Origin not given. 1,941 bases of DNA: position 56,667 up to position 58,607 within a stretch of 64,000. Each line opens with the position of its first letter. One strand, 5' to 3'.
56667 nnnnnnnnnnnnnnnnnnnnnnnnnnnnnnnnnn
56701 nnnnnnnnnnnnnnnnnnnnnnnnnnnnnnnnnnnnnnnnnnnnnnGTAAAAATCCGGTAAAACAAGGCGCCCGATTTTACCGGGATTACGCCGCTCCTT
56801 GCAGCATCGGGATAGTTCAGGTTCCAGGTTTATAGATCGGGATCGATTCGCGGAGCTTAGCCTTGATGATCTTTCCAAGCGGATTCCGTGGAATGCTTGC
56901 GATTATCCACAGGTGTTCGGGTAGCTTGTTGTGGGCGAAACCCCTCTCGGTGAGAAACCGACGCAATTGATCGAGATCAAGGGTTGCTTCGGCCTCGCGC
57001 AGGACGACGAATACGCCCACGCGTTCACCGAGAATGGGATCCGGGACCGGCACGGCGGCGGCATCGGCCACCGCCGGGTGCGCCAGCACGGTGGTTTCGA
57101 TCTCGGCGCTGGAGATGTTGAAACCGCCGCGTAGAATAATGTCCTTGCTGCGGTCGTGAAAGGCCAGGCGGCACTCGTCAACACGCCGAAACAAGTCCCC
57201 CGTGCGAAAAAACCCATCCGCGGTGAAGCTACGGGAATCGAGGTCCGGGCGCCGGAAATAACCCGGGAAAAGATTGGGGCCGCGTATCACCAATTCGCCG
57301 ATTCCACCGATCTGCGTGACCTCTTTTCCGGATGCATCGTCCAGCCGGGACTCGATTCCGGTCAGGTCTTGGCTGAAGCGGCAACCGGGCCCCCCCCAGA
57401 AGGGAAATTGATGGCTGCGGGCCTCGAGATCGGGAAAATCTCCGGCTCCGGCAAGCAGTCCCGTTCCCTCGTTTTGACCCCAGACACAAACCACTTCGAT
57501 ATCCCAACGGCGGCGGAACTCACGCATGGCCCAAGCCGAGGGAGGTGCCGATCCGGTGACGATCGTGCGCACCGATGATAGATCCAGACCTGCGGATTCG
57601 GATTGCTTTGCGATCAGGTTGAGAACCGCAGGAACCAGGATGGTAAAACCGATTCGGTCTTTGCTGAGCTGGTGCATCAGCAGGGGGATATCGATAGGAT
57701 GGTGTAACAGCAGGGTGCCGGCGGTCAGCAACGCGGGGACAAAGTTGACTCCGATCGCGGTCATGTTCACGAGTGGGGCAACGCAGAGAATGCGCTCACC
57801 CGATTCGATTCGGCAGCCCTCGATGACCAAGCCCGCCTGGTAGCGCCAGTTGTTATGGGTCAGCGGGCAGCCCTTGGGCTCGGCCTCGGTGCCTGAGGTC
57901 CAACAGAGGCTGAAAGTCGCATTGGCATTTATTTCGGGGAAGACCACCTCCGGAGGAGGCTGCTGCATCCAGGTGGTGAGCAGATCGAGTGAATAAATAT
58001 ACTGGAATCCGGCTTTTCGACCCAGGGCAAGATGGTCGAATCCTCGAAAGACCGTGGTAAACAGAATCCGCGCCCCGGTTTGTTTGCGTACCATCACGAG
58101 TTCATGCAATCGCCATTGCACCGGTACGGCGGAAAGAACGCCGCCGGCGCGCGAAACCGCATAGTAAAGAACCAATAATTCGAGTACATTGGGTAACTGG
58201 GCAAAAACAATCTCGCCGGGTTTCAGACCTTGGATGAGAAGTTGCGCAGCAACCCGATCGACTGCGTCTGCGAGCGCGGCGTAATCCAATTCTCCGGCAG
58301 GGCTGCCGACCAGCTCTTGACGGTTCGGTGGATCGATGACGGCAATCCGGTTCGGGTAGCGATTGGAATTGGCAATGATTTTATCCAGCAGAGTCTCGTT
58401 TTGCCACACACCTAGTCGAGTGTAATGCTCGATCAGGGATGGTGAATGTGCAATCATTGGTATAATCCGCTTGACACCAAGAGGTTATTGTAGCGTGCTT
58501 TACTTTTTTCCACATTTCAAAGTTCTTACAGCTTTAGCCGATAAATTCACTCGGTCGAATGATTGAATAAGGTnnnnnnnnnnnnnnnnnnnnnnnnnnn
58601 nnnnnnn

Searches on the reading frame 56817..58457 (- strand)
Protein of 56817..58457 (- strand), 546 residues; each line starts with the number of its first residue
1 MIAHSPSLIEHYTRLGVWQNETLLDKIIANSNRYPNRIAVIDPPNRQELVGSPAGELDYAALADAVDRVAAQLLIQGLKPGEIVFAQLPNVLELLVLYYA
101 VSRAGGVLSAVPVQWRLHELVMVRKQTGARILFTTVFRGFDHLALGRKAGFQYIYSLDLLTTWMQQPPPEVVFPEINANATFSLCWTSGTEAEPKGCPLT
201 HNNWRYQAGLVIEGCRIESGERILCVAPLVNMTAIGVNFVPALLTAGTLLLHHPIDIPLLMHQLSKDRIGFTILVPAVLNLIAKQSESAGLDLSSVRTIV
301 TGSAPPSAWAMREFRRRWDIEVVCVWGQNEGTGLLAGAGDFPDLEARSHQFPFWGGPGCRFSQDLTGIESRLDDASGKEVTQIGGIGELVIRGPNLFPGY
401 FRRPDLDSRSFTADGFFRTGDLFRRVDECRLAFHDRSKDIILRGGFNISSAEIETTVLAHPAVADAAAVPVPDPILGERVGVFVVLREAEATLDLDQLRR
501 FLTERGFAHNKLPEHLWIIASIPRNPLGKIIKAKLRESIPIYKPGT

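Call 6: search_protein_families(library=pfam, proteins=[window:56817-58457:-])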
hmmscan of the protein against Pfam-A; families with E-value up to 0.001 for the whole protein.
window:56817-58457:- (546 aa): 2 families
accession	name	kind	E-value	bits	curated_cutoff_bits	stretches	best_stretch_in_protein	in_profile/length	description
PF00501.34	AMP-binding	-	1.3e-54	185.9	29.9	1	31-401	5-384/384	AMP-binding enzyme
PF13193.12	AMP-binding_C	-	5e-12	47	24.5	1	452-529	1-76/76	AMP-binding enzyme C-terminal domain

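Call 7: search_protein_families(library=ncbifam, proteins=[window:56817-58457:-])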
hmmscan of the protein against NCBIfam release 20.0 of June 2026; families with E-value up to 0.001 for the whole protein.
window:56817-58457:- (546 aa): 102 families (the best 25 are shown)
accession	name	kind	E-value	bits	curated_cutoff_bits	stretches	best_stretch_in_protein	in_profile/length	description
NF004837.0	PRK06187.1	subfamily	7.4e-80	268.7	476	1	46-539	23-522/531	long-chain-fatty-acid--CoA ligase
TIGR02275.1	DHB_AMP_lig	equivalog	3.8e-67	226.7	723.55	1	7-536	9-526/526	(2,3-dihydroxybenzoyl)adenylate synthase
NF004758.0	PRK06087.1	equivalog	2.3e-65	221.1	736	2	175-539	184-535/548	medium-chain fatty-acid--CoA ligase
TIGR03208.1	cyc_hxne_CoA_lg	equivalog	4.7e-65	220.3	792.3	1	15-537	16-538/538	cyclohexanecarboxylate-CoA ligase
NF006572.0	PRK09088.1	equivalog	3.6e-61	207.3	696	1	56-538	28-486/491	acyl-CoA synthetase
NF008192.1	PRK10946.1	equivalog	1.2e-58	198.7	783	1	7-539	10-529/534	(2,3-dihydroxybenzoyl)adenylate synthase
NF005801.1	PRK07656.1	equivalog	2.4e-57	194.7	657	1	48-536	18-500/500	FadD3 family acyl-CoA ligase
NF006182.0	PRK08316.1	subfamily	3.3e-57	194.2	663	1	21-538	11-516/523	fatty acyl-CoA synthetase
NF005702.0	PRK07514.1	subfamily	6.4e-54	183.1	558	1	56-538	29-499/506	malonyl-CoA synthase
NF004114.0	PRK05605.1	equivalog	4.3e-53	180.5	766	2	173-539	215-569/575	long-chain-fatty-acid--CoA ligase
NF005307.0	PRK06839.1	equivalog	8.2e-53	179.7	748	1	44-537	16-491/496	o-succinylbenzoate--CoA ligase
NF009233.0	PRK12583.1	subfamily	1.2e-51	175.7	832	2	177-538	199-549/558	fatty acid CoA ligase family protein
NF005676.0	PRK07470.1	equivalog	5.5e-50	170.5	774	1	48-538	47-528/544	acyl-CoA synthetase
NF004797.0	PRK06145.1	equivalog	2e-49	168.3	850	1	54-538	25-494/499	acyl-CoA synthetase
NF005714.0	PRK07529.1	subfamily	2.4e-49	168.2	632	1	157-537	195-574/640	acyl-CoA synthetase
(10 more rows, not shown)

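Call 17: find_homologous_proteins(query=window:56817-58457:-)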
Query window:56817-58457:- (546 aa): 1491 proteins with E <= 0.001 among 8000 candidates; the best 120 are listed.
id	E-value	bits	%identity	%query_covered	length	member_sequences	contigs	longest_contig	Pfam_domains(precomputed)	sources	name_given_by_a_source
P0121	0.0e+0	1254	100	100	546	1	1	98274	PF00501.35,PF13193.13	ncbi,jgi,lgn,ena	-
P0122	0.0e+0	1128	89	100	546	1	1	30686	PF00501.35,PF13193.13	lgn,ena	-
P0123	4.4e-195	668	55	99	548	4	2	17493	PF00501.35,PF13193.13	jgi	-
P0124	2.9e-186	639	52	99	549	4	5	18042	PF00501.35,PF13193.13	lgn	-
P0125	7.9e-186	637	54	98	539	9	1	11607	PF00501.35,PF13193.13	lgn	-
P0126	1.3e-185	636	53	99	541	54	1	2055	PF00501.35,PF13193.13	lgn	-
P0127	6.0e-185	634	53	98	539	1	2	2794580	PF00501.35,PF13193.13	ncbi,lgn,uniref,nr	ncbi:Acyl-CoA synthetase (AMP-forming)/AMP-acid ligase II [Marinobacter daqiaonensis]|uniref:Acyl-Co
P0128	4.0e-184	631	54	99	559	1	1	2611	PF00501.35,PF13193.13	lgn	-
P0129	6.2e-184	631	53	98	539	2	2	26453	PF00501.35,PF13193.13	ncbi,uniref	ncbi:class I adenylate-forming enzyme family protein [Marinobacter sp.]|uniref:class I adenylate-for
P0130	7.6e-184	631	54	98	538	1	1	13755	PF00501.35,PF13193.13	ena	-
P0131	7.6e-184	631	52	98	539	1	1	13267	PF00501.35,PF13193.13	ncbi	ncbi:MAG: class I adenylate-forming enzyme family protein [Marinobacter sp.]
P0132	1.1e-183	630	53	98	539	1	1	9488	PF00501.35,PF13193.13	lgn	-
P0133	1.3e-183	630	52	98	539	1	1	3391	PF00501.35,PF13193.13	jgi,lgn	-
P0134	3.6e-183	628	54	99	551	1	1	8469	PF00501.35,PF13193.13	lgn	-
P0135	4.0e-183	628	54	98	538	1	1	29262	PF00501.35,PF13193.13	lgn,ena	-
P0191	8.4e-165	568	49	99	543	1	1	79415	PF00501.35,PF13193.13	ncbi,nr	ncbi:MAG: acyl--CoA ligase [Burkholderiales bacterium]|nr:acyl--CoA ligase [Burkholderiales bacteriu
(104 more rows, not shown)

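Call 20: find_encoding_contigs(protein=P0123, flank=8000, max_places=2)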
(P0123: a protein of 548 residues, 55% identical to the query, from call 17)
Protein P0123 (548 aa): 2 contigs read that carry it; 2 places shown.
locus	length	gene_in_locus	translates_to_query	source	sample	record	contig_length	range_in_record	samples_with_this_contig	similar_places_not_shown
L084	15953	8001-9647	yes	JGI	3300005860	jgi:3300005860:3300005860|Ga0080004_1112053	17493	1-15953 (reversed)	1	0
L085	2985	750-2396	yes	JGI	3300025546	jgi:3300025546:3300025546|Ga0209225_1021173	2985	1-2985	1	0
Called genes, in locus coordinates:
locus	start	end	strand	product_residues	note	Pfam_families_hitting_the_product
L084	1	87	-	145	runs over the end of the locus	PF01575:MaoC_dehydratas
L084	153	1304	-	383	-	PF02771:Acyl-CoA_dh_N, PF02770:Acyl-CoA_dh_M, PF00441:Acyl-CoA_dh_1, PF08028:Acyl-CoA_dh_2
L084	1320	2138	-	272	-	PF00106:adh_short, PF08659:KR, PF13561:adh_short_C2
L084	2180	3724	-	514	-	PF00501:AMP-binding, PF13193:AMP-binding_C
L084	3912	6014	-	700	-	PF00571:CBS, PF00989:PAS, PF00989:PAS (weak), PF08448:PAS_4 (weak), PF00158:Sigma54_activat, PF14532:Sigma54_activ_2, PF25601:AAA_lid_14, PF02954:HTH_8, +4 more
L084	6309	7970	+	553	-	PF00501:AMP-binding, PF13193:AMP-binding_C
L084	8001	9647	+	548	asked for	PF00501:AMP-binding, PF13193:AMP-binding_C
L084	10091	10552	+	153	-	PF04255:DUF433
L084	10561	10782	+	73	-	PF10049:DUF2283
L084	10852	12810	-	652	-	-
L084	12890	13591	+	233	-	PF00549:Ligase_CoA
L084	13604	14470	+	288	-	PF02629:CoA_binding, PF13380:CoA_binding_2 (weak), PF00549:Ligase_CoA, PF13607:Succ_CoA_lig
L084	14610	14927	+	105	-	PF13484:Fer4_16 (faint), PF14697:Fer4_21 (faint), PF12797:Fer4_2 (faint), PF13237:Fer4_10, PF00037:Fer4 (faint), PF12800:Fer4_4 (faint), PF12838:Fer4_7, PF13187:Fer4_9 (weak)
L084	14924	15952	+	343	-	?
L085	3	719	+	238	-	?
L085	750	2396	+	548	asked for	PF00501:AMP-binding, PF13193:AMP-binding_C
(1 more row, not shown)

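Call 21: find_encoding_contigs(protein=P0127, flank=8000, max_places=2)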
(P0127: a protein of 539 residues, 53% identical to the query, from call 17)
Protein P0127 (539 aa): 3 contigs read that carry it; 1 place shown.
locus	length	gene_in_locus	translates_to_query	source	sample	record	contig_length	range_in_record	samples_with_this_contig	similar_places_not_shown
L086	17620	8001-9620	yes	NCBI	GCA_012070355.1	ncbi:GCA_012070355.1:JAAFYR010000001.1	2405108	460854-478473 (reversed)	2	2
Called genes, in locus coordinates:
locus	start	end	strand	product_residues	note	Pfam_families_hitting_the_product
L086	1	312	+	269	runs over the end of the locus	PF00005:ABC_tran, PF13304:AAA_21 (faint)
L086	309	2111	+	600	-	PF00501:AMP-binding, PF23562:AMP-binding_C_3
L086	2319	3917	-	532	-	PF00501:AMP-binding, PF13193:AMP-binding_C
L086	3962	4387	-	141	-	PF01575:MaoC_dehydratas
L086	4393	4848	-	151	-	PF13452:FAS1_DH_region, PF22622:MFE-2_hydrat-2_N (weak)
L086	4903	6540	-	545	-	PF00501:AMP-binding, PF13193:AMP-binding_C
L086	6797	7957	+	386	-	PF03480:DctP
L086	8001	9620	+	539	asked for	PF00501:AMP-binding, PF13193:AMP-binding_C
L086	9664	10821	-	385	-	PF03480:DctP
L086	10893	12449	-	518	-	PF00501:AMP-binding, PF13193:AMP-binding_C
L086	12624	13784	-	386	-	PF03480:DctP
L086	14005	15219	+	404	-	PF02771:Acyl-CoA_dh_N, PF02770:Acyl-CoA_dh_M, PF00441:Acyl-CoA_dh_1, PF08028:Acyl-CoA_dh_2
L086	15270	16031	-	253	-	PF00378:ECH_1, PF16113:ECH_2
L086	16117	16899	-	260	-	PF23441:SDR, PF00106:adh_short, PF08659:KR, PF13561:adh_short_C2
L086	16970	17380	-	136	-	-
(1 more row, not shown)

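Call 22: find_encoding_contigs(protein=P0191, flank=8000, max_places=2)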
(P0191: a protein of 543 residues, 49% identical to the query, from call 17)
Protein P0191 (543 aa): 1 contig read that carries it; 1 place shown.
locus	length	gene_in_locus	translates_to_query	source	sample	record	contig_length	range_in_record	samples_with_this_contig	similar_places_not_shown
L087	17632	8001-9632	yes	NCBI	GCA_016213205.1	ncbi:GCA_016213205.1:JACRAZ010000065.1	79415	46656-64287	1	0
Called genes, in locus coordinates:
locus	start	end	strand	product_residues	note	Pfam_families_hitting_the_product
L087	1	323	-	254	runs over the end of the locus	PF00106:adh_short, PF01370:Epimerase (weak), PF08659:KR, PF13561:adh_short_C2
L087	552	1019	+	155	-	PF00111:Fer2, PF01799:Fer2_2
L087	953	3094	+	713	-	PF20256:MoCoBD_2, PF02738:MoCoBD_1, PF20256:MoCoBD_2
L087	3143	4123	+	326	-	PF12833:HTH_18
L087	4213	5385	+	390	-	PF22691:Thiolase_C_1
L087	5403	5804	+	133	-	PF12172:zf-ChsH2, PF01796:OB_ChsH2_C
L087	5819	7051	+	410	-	PF02770:Acyl-CoA_dh_M, PF00441:Acyl-CoA_dh_1, PF08028:Acyl-CoA_dh_2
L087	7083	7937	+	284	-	PF02668:TauD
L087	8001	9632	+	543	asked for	PF00501:AMP-binding, PF13193:AMP-binding_C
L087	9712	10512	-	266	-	PF00561:Abhydrolase_1, PF12146:Hydrolase_4, PF12697:Abhydrolase_6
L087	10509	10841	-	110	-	PF13411:MerR_1, PF09278:MerR-DNA-bind (weak)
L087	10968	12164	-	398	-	PF02771:Acyl-CoA_dh_N, PF02770:Acyl-CoA_dh_M, PF00441:Acyl-CoA_dh_1, PF08028:Acyl-CoA_dh_2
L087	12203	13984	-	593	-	PF07287:AtuA, PF23544:AtuA_ferredoxin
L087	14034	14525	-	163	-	PF03061:4HBT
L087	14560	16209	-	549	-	PF00293:NUDIX (faint), PF00753:Lactamase_B, PF17778:WHD_BLACT (weak)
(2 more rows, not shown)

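Call 24: search_solved_structures(query=window:56817-58457:-, max_evalue=1e-40)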
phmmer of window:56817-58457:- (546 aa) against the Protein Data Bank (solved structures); distinct sequences matched with E-value up to 1e-40: 18.
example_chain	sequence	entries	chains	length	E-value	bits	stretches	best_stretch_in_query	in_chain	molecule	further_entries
5wm2_A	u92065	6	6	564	2.8e-55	191.2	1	10-536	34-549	Salicylate-AMP ligase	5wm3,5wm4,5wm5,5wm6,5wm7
6e8o_A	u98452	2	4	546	1.6e-50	175.5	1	11-539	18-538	2,3-dihydroxybenzoate-AMP ligase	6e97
1md9_A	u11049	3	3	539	1e-49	172.8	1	7-539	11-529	2,3-dihydroxybenzoate-AMP ligase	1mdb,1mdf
7tyb_A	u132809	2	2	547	1.4e-48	169.1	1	8-539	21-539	Pyochelin biosynthesis protein PchD | Pyochelin biosynthesis salicyl-AMP ligase PchD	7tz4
3rg2_A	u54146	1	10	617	7e-47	163.5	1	11-538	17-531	Enterobactin synthase component E (entE), 2,3-dihydro-2,3-dihydroxybenzoate synthetase, is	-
6iyk_A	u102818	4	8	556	7.4e-47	163.4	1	11-538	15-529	2,3-dihydroxybenzoate-AMP ligase component of enterobactin synthase multienzyme complex | Enterobactin synthase component E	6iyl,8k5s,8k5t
4iz6_A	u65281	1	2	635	7.9e-47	163.3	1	11-538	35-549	Enterobactin synthase component E, Isochorismatase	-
5kei_A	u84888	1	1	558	2.2e-45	158.5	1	10-534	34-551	2,3-dihydroxybenzoate-AMP ligase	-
9my7_B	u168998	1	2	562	2.7e-45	158.3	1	3-537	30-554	(2,3-dihydroxybenzoyl)adenylate synthase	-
3o82_A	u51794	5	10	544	8.6e-45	156.6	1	3-537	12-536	Peptide arylation enzyme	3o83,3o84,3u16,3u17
9my6_B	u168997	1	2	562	9.2e-45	156.5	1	3-537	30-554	(2,3-dihydroxybenzoyl)adenylate synthase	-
9my5_B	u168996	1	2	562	1.2e-44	156.2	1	3-537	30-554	(2,3-dihydroxybenzoyl)adenylate synthase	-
4gxq_A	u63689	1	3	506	1.5e-44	155.8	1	30-539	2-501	Malonyl CoA synthetase, Benzoate-CoA ligase Chimeric protein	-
8weu_A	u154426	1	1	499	3.4e-44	154.6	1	55-537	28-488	Fatty-acyl-CoA synthase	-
8wev_A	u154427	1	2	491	4.1e-44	154.4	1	55-537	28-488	Feruloyl-CoA Synthetase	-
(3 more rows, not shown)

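Call 46: find_related_loci(query=window:56817-58457:-, collection=metagenome_contigs, flank=6000)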
Query window:56817-58457:- (546 aa) in metagenome_contigs; peptide patterns used: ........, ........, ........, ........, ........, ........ (x = any residue, [..] = any of these).
48 stretches matched a pattern, but none encodes a relative of the query by tblastn (E <= 1e-3).

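Call 48: find_related_loci(query=A1, collection=metagenome_contigs, flank=6000)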
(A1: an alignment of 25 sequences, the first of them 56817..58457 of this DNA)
Query A1 (546 aa) in metagenome_contigs; peptide patterns used: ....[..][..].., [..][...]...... (x = any residue, [..] = any of these).
410 stretches matched a pattern; 336 encode a relative of the query (tblastn E <= 1e-3); the best 80 are kept; 80 distinct loci.
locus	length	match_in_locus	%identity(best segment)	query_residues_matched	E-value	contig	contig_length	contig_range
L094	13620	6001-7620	53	1-539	0e+0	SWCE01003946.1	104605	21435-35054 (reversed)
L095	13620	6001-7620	53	1-539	0e+0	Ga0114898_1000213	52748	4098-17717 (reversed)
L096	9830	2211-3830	53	1-539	0e+0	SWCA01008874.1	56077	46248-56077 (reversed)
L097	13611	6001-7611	52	1-536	0e+0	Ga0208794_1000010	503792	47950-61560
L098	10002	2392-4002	52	1-536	0e+0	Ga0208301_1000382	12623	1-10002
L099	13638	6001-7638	52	1-546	0e+0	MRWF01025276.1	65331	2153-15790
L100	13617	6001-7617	52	1-538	0e+0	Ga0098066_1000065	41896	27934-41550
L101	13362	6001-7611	52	1-536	0e+0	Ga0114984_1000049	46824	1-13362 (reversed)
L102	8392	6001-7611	51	1-536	0e+0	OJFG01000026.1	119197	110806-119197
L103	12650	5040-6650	51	1-536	0e+0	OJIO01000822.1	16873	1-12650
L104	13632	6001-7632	51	1-543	0e+0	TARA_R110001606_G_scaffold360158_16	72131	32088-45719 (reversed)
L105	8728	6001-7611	51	1-536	0e+0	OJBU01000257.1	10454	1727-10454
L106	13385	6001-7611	51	1-536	0e+0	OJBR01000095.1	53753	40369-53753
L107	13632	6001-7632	51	1-543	0e+0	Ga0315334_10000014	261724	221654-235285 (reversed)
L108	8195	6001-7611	51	1-536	0e+0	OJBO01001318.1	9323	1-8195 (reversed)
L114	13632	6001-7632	51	1-543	0e+0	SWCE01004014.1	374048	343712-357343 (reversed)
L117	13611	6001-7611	51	1-536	2e-178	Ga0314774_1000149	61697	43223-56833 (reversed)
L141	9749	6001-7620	49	1-539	1e-167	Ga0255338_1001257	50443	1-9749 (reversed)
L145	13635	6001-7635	49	1-539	1e-163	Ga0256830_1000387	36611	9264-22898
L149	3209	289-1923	46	1-539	9e-170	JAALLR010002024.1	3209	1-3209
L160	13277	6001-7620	48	1-539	2e-159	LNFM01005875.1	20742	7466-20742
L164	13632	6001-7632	51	1-543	0e+0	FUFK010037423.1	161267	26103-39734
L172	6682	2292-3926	45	1-539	9e-157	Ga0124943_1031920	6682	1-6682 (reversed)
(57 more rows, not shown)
